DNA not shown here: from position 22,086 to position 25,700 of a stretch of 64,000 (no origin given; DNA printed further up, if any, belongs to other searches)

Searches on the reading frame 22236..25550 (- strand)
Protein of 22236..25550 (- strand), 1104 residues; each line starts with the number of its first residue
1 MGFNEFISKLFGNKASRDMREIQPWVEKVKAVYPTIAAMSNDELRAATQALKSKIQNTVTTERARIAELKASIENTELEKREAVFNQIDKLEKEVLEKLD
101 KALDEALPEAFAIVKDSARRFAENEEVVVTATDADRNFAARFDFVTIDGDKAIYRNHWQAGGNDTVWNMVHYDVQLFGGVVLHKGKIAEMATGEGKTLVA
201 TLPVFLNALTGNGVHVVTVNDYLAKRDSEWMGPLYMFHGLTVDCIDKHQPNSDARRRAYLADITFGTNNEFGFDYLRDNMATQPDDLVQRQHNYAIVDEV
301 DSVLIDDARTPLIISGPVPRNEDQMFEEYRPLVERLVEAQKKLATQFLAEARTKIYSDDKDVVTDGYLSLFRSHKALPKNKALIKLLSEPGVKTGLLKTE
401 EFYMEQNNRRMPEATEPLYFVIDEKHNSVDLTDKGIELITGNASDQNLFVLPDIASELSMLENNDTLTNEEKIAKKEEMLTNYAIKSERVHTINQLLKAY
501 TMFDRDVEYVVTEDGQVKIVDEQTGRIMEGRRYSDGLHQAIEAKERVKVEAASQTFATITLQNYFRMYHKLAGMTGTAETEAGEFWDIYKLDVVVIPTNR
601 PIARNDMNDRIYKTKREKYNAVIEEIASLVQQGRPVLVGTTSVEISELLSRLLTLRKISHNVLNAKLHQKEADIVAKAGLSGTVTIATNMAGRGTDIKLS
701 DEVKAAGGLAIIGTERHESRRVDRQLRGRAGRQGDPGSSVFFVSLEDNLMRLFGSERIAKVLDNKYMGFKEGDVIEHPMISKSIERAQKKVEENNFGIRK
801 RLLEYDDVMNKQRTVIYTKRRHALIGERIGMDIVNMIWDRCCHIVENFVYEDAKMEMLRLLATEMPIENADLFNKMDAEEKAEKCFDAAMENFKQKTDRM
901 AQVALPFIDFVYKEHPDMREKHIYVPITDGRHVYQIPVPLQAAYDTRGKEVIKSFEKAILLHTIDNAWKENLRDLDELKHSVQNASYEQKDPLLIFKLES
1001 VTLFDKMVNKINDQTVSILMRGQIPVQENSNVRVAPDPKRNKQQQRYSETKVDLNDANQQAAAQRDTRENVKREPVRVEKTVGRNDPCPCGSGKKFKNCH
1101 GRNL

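Call 11: search_protein_families(library=pfam, proteins=[window:22236-25550:-], max_evalue=0.00001)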
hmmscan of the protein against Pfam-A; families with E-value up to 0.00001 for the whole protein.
window:22236-25550:- (1104 aa): 5 families
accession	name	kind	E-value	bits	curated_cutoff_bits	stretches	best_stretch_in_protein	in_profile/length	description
PF07517.20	SecA_DEAD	-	3.5e-115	384.7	24.6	1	8-586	2-290/290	SecA DEAD-like domain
PF21090.3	P-loop_SecA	-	2.8e-75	252.9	27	2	601-702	1-102/205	SecA P-loop domain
PF07516.18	SecA_SW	-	3.5e-55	187.6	26.7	1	774-1022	1-199/200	SecA Wing and Scaffold domain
PF01043.26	SecA_PP_bind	-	1.8e-29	103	23.5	1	400-542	3-110/110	SecA preprotein cross-linking domain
PF02810.21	SEC-C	-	3.9e-10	39.8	20.4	1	1084-1102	1-19/19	SEC-C motif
